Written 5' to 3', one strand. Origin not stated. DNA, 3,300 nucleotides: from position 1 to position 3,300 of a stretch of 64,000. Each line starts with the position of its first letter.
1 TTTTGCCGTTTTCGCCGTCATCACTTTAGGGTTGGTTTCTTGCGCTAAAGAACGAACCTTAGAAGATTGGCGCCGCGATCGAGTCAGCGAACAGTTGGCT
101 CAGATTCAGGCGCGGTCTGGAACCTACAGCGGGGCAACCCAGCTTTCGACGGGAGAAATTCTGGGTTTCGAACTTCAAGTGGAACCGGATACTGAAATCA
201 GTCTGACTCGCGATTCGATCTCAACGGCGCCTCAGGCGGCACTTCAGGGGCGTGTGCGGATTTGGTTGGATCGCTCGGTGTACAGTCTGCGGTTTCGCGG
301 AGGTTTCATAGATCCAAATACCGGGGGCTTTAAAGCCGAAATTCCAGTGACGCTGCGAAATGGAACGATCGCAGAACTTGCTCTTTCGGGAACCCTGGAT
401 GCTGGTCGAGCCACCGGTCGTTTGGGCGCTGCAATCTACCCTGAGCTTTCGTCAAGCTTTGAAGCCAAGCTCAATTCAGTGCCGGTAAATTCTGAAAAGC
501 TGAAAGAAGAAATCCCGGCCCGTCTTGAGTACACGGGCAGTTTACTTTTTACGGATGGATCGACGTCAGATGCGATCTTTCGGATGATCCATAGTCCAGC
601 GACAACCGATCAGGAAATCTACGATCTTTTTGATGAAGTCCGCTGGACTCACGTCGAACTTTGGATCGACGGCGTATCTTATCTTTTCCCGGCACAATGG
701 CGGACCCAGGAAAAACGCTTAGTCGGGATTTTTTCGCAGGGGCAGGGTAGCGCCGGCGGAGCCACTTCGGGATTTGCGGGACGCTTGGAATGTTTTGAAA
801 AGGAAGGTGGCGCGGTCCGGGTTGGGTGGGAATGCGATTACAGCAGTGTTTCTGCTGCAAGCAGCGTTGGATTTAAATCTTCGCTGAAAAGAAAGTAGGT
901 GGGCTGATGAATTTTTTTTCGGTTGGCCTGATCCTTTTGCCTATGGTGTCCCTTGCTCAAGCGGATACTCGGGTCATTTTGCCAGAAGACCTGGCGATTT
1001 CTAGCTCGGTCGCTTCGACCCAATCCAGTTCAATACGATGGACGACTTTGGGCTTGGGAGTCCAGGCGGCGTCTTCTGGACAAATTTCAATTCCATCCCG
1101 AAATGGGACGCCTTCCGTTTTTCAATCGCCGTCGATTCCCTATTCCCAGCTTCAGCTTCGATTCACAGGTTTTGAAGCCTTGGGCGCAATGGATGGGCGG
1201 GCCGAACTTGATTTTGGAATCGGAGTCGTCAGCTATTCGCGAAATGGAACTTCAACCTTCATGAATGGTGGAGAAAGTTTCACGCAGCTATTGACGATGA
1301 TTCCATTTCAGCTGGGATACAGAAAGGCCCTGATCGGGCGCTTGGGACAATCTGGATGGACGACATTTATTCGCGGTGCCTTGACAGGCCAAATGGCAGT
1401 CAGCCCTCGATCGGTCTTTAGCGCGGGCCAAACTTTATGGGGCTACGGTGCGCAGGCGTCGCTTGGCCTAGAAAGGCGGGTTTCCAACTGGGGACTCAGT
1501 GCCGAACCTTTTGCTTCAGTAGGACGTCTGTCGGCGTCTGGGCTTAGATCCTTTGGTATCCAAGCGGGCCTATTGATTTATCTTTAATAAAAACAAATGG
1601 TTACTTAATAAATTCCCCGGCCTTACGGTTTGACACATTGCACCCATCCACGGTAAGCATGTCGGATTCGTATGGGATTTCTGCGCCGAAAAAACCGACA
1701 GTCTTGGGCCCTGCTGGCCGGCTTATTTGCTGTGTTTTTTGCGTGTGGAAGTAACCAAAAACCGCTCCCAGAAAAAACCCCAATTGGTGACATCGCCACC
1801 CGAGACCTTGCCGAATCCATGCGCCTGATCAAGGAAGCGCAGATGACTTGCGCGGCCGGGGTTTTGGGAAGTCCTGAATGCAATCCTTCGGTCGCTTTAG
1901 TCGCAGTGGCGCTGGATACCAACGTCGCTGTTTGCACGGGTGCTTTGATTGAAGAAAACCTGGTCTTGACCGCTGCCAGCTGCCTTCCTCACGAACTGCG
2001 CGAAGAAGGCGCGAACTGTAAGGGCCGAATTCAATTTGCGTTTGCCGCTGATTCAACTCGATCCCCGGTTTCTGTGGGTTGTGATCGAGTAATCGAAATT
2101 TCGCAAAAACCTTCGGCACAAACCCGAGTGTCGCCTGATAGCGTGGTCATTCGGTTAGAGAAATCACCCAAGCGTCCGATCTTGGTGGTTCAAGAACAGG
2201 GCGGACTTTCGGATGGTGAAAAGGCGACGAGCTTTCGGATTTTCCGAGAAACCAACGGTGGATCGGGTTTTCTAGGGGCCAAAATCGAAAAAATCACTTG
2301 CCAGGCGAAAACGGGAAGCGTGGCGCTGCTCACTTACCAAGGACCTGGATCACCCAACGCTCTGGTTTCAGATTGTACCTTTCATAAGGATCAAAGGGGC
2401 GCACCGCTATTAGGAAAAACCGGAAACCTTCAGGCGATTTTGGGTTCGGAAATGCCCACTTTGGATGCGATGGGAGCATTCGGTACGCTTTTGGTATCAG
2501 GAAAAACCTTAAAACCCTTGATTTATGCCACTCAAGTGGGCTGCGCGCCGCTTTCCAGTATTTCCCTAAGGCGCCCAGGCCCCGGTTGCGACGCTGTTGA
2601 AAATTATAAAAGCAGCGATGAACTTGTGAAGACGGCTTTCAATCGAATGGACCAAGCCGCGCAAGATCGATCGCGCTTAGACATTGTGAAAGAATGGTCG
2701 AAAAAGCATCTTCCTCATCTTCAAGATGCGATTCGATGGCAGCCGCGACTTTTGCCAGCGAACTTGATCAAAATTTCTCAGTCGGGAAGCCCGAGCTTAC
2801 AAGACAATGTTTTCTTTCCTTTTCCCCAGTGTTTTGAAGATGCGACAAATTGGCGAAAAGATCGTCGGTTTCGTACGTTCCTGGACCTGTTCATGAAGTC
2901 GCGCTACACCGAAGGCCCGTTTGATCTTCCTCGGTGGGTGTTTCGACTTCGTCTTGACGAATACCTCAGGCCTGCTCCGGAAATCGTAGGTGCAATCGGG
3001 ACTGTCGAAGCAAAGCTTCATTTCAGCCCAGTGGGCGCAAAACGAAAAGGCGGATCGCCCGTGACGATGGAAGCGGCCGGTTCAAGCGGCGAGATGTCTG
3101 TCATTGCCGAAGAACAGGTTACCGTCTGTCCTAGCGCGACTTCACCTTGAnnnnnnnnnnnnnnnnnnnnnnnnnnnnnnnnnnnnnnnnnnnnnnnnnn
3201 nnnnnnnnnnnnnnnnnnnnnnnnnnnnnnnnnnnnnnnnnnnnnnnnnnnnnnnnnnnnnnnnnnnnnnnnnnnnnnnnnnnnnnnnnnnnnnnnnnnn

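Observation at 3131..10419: Duplicated signalling module: two membrane HAMP-PP2C sensor phosphatases, each paired with a FecR-like/FN3 membrane protein, with no visible cognate partner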

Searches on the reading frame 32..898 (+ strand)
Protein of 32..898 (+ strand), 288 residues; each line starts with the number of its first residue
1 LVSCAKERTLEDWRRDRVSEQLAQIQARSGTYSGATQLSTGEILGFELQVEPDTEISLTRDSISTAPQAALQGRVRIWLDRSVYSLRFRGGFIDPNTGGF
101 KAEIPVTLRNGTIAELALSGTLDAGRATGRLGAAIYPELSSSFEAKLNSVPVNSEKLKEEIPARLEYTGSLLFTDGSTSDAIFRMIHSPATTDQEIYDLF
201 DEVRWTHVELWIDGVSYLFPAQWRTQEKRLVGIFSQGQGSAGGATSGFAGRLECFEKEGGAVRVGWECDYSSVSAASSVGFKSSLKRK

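Call 4: search_protein_families(library=pfam, proteins=[window:32-898:+], max_evalue=0.1)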
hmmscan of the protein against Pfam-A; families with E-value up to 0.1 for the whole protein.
window:32-898:+ (288 aa): 0 families

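Call 7: search_protein_families(library=ncbifam, proteins=[window:32-898:+], max_evalue=0.1)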
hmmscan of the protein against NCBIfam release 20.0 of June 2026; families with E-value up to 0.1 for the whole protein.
window:32-898:+ (288 aa): 0 families

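Call 56: find_related_loci(query=window:32-898:+, collection=genome_contigs, flank=10000)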
Query window:32-898:+ (288 aa) in genome_contigs; peptide patterns used: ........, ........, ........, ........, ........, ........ (x = any residue, [..] = any of these).
243 stretches matched a pattern, but none encodes a relative of the query by tblastn (E <= 1e-3).

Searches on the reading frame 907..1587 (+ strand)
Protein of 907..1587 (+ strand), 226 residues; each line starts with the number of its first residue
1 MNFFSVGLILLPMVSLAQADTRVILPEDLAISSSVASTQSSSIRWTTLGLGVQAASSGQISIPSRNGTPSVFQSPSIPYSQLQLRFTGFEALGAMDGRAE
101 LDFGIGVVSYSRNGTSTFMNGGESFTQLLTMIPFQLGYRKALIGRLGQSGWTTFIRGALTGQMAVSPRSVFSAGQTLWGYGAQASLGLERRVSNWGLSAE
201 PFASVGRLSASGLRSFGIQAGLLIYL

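Call 4: search_protein_families(library=pfam, proteins=[window:907-1587:+], max_evalue=0.1)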
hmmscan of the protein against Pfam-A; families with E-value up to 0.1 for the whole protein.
window:907-1587:+ (226 aa): 0 families

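Call 7: search_protein_families(library=ncbifam, proteins=[window:907-1587:+], max_evalue=0.1)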
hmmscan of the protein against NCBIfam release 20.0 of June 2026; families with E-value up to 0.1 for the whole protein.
window:907-1587:+ (226 aa): 0 families

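Call 12: find_encoding_contigs(protein=window:907-1587:+, flank=10000, max_places=4)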
Protein window:907-1587:+ (226 aa): no gene with exactly this product is on record in the collection.

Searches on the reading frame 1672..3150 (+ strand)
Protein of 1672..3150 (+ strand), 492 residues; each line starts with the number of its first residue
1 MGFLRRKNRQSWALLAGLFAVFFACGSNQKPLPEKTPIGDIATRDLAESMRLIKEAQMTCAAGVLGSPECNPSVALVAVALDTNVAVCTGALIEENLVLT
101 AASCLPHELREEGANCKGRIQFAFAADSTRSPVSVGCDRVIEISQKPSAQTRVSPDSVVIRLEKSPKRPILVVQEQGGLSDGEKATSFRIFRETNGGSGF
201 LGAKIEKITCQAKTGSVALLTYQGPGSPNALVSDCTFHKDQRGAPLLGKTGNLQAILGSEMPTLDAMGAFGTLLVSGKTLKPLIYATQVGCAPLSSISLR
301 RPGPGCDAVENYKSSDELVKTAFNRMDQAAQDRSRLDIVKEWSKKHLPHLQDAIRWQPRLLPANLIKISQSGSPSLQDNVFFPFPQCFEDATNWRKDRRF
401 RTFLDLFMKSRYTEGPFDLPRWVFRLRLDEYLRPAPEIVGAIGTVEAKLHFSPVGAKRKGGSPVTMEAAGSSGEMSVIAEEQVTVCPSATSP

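Call 4: search_protein_families(library=pfam, proteins=[window:1672-3150:+], max_evalue=0.1)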
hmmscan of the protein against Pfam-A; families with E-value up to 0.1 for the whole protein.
window:1672-3150:+ (492 aa): 2 families
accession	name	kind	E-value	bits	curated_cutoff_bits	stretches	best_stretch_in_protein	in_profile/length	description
PF00089.32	Trypsin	-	0.00016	22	20.6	1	77-165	16-97/220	Trypsin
PF13365.12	Trypsin_2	-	0.00068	20.8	27.6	1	88-256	1-144/144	Trypsin-like peptidase domain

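Call 7: search_protein_families(library=ncbifam, proteins=[window:1672-3150:+], max_evalue=0.1)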
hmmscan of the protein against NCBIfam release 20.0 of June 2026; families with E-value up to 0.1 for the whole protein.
window:1672-3150:+ (492 aa): 0 families
